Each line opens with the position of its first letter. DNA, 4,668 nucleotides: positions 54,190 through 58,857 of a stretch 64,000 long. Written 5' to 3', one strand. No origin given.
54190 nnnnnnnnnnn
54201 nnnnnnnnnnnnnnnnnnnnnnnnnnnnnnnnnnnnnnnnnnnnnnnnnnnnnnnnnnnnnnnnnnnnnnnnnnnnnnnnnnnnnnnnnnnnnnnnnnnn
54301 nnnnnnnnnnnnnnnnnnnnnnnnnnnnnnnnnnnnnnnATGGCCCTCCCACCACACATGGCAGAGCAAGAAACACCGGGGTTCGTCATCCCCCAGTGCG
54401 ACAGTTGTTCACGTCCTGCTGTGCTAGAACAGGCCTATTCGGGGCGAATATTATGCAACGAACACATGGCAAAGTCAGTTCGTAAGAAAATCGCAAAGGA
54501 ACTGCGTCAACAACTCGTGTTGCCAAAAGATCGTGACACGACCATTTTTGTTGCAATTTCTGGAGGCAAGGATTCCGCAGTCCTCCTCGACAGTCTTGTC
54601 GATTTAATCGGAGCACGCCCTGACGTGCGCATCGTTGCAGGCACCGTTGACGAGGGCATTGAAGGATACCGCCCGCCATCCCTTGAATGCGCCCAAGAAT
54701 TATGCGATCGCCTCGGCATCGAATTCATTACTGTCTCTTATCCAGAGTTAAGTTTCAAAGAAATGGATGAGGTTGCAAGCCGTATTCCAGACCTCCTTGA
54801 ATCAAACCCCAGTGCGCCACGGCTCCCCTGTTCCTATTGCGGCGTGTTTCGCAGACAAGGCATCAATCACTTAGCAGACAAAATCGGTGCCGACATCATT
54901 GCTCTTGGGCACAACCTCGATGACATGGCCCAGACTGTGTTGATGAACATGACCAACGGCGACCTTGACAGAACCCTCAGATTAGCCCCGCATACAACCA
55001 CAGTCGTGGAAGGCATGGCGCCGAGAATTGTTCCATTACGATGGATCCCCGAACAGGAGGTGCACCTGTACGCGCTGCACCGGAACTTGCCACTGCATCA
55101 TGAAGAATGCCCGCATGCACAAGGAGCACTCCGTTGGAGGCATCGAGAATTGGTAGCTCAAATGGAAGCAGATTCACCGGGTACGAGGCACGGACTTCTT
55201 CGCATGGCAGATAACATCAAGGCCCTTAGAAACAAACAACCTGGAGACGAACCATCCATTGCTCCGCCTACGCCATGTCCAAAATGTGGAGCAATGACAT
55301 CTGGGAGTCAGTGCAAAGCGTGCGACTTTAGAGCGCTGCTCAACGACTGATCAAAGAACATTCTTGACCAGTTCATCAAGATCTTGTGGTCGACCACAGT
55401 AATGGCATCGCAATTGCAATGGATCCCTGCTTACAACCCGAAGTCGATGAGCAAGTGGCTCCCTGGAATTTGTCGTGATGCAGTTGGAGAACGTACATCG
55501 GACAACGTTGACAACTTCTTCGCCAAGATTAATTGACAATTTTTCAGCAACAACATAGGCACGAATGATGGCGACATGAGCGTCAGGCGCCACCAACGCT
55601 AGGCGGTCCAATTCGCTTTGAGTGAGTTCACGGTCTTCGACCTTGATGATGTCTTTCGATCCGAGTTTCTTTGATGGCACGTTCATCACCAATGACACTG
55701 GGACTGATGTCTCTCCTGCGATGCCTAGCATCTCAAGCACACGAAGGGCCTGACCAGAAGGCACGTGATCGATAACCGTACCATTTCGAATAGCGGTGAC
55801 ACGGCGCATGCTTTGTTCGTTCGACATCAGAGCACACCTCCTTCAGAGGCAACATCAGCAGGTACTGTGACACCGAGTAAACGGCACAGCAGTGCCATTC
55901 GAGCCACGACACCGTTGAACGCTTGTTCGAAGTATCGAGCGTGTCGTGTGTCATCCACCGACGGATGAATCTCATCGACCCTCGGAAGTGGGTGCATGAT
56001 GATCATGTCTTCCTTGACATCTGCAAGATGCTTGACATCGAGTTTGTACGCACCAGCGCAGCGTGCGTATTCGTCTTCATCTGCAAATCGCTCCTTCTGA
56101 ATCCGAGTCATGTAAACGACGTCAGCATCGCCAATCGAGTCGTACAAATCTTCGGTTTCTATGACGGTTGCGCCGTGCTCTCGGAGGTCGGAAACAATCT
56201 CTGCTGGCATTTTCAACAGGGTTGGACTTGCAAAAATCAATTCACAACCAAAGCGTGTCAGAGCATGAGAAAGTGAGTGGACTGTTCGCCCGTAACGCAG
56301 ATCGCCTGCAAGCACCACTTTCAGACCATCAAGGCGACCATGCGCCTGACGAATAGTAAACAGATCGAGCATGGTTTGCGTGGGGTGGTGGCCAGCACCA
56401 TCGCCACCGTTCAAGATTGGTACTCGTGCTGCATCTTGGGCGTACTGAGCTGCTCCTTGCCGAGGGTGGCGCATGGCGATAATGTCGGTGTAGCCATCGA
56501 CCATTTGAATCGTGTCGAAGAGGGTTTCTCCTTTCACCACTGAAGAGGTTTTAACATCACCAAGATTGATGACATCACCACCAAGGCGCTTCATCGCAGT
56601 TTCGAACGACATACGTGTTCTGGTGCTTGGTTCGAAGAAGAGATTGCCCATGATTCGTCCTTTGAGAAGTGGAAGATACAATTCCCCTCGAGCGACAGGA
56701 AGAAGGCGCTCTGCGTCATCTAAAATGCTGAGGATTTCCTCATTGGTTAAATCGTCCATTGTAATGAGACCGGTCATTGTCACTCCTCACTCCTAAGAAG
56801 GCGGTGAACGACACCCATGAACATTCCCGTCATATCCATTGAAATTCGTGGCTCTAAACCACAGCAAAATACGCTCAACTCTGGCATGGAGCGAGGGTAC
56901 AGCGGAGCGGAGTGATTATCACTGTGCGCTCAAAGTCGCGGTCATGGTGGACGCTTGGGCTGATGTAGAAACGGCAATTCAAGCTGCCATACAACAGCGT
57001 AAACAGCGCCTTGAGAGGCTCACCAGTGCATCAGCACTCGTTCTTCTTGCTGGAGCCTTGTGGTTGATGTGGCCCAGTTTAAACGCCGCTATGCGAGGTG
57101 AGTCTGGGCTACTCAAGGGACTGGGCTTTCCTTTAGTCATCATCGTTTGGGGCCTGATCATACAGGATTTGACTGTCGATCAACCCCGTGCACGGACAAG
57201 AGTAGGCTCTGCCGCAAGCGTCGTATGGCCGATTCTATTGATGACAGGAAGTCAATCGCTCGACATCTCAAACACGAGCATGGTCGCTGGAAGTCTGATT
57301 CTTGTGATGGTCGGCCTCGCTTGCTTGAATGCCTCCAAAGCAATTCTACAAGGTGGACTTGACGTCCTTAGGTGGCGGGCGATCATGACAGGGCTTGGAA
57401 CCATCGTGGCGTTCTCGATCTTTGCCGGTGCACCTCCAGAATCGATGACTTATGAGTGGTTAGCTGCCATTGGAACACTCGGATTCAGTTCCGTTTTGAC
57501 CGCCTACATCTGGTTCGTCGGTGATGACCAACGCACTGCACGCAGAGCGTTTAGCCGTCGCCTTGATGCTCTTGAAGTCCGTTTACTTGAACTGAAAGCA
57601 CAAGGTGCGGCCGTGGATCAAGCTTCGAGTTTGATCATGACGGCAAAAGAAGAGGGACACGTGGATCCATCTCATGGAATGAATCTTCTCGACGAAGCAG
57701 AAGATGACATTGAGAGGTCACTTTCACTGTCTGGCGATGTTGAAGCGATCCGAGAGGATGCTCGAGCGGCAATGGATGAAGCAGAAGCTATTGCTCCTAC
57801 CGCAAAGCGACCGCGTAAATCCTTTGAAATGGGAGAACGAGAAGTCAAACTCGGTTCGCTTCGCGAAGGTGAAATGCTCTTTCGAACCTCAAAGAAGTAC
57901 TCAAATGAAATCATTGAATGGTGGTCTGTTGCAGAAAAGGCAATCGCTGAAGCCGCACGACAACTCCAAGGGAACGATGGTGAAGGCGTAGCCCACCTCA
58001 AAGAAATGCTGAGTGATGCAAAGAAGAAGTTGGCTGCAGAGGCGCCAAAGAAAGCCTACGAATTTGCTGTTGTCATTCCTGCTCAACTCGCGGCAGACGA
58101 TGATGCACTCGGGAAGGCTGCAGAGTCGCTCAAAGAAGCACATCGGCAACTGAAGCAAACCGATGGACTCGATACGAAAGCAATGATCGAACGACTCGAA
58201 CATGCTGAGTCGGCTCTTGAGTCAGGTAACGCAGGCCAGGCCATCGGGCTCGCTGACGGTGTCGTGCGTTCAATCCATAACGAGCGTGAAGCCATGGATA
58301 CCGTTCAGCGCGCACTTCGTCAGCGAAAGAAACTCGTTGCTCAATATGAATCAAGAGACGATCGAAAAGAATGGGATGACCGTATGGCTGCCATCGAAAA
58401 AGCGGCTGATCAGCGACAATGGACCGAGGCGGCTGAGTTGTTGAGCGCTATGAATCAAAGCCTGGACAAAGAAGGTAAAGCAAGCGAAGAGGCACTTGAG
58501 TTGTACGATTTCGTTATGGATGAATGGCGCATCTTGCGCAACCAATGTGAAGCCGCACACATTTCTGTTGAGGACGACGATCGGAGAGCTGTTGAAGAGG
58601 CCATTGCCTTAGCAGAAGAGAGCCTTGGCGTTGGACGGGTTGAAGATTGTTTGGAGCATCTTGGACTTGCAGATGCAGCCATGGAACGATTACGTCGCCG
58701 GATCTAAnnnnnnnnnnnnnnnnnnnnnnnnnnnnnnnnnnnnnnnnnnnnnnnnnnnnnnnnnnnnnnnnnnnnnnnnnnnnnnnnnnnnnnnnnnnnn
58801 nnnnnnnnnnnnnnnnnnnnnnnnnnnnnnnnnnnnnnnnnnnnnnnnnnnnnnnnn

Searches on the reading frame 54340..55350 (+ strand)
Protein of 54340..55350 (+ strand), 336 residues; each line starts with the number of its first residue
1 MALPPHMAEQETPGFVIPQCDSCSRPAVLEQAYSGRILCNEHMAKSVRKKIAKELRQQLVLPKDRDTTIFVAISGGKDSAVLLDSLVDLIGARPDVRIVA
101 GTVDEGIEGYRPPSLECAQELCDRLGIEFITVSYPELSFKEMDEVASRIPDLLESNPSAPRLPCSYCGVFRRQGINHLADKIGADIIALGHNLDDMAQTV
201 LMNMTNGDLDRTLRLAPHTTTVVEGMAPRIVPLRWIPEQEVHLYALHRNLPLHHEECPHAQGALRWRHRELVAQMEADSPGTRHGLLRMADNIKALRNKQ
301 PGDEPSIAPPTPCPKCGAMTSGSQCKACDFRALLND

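Call 3: search_protein_families(library=pfam, proteins=[window:54340-55350:+], max_evalue=1)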
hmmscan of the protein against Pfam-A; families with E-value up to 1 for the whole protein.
window:54340-55350:+ (336 aa): 9 families
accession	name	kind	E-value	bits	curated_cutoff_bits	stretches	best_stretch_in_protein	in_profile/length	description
PF01171.26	ATP_bind_3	-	2.9e-10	40.6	27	2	69-135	2-67/182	PP-loop family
PF22082.2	TtuA_LIM_N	-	8.4e-06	26.2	27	1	19-42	1-24/26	2-thiouridine synthetase TtuA, N-terminal LIM domain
PF03054.22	tRNA_Me_trans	-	6.9e-05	23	20.6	1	68-252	2-188/202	tRNA methyl transferase HUP domain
PF16503.10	zn-ribbon_14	-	0.00032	20.5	34.9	1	313-330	3-20/32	Zinc-ribbon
PF20309.4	DRHyd-ASK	-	0.0015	18.8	26.6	1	117-145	1-29/36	Deoxyribohydrolase (DRHyd) domain of the ASK signalosome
PF01507.26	PAPS_reduct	-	0.011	16.2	22.5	1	69-253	2-157/175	Phosphoadenosine phosphosulfate reductase domain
PF17853.6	GGDEF_2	-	0.036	14.8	24.5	1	42-111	36-104/116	GGDEF-like domain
PF24973.1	EGF_LMN_ATRN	-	0.15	12.6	27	1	312-329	14-31/44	Laminin/attractin EGF domain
PF23223.1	zf-C2H2_ZNF462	-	0.22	11.7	27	0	324-332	5-13/31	Zinc finger protein 462, C2H2 zinc finger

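Call 4: search_protein_families(library=ncbifam, proteins=[window:54340-55350:+], max_evalue=1)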
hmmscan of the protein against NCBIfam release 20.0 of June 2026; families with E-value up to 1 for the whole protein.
window:54340-55350:+ (336 aa): 17 families
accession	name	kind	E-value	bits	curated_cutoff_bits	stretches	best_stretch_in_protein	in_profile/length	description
NF047749.1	tRNAThiolNcsA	equivalog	6.4e-73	245.7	500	1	19-330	2-315/322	tRNA 2-thiolation protein NcsA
NF049949.1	tRNAsynTtuAPyrococ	equivalog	1.1e-32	113.4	450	1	19-330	2-289/292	tRNA-5-methyluridine(54) 2-sulfurtransferase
NF007972.0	PRK10696.1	equivalog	2.5e-22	79.5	272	1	41-295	18-253/295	tRNA 2-thiocytidine(32) synthetase TtcA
TIGR00269.1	TIGR00269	hypoth_equivalog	2.1e-20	72.9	62.75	1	228-330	2-100/104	TIGR00269 family protein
TIGR02432.1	lysidine_TilS_N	equivalog_domain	2.7e-12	47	93.6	2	171-269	87-184/189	tRNA lysidine(34) synthetase TilS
TIGR00268.2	TIGR00268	equivalog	4e-05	23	150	1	67-197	14-125/259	ATP-dependent sacrificial sulfur transferase LarE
NF001138.1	PRK00143.1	equivalog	5.3e-05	22.3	284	1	69-253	2-183/345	tRNA 2-thiouridine(34) synthase MnmA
NF007942.0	PRK10660.1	equivalog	5.3e-05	22.2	606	1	56-131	7-82/439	tRNA lysidine(34) synthetase TilS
NF002048.0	PRK00876.1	subfamily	0.0026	16.6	313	1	45-132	17-98/330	NAD(+) synthase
NF010367.0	PRK13795.1-2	equivalog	0.014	13.9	456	1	65-135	241-304/584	hypothetical protein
NF006351.0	PRK08576.1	equivalog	0.022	13.3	290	1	60-131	228-292/436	hypothetical protein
NF010366.0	PRK13795.1-1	equivalog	0.035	12.3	745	1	37-132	237-327/667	hypothetical protein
NF011259.0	PRK14665.1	equivalog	0.041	12.8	364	1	67-195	6-125/360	tRNA 2-thiouridine(34) synthase MnmA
TIGR00420.1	trmU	equivalog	0.057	12.3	236.95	1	68-192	2-126/351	tRNA 2-thiouridine(34) synthase MnmA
TIGR00153.1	TIGR00153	hypoth_equivalog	0.14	11.8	104.3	1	36-68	51-83/217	TIGR00153 family protein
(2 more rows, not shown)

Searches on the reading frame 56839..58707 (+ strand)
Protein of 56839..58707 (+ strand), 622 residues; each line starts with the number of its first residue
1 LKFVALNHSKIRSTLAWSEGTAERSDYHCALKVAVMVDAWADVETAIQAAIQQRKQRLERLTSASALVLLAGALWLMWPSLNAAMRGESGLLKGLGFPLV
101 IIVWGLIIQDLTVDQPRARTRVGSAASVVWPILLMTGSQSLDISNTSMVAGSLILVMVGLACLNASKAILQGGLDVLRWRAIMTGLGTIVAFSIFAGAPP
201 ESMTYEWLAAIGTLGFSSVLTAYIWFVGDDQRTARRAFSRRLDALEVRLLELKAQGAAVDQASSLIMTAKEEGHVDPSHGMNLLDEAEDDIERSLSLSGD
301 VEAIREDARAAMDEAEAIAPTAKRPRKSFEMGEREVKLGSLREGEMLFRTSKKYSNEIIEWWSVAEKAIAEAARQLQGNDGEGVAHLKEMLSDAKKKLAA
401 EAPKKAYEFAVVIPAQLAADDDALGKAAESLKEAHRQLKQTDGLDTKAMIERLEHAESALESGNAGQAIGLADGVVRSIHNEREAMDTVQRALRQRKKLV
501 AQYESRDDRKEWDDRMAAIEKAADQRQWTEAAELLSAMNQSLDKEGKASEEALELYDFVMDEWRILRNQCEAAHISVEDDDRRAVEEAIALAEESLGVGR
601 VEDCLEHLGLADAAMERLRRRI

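Call 3: search_protein_families(library=pfam, proteins=[window:56839-58707:+], max_evalue=1)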
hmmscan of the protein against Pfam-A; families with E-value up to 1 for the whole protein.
window:56839-58707:+ (622 aa): 0 families

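Call 4: search_protein_families(library=ncbifam, proteins=[window:56839-58707:+], max_evalue=1)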
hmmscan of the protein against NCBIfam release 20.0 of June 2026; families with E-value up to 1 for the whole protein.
window:56839-58707:+ (622 aa): 1 family
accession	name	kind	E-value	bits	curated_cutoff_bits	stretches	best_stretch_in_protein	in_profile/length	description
NF041247.1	UsfY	equivalog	0.72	10.7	100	0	183-235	28-78/95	protein UsfY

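Call 89: search_protein_families(library=padloc, proteins=[window:56839-58707:+], max_evalue=0.01)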
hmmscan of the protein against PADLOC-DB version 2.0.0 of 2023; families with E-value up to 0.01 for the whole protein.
window:56839-58707:+ (622 aa): 0 families
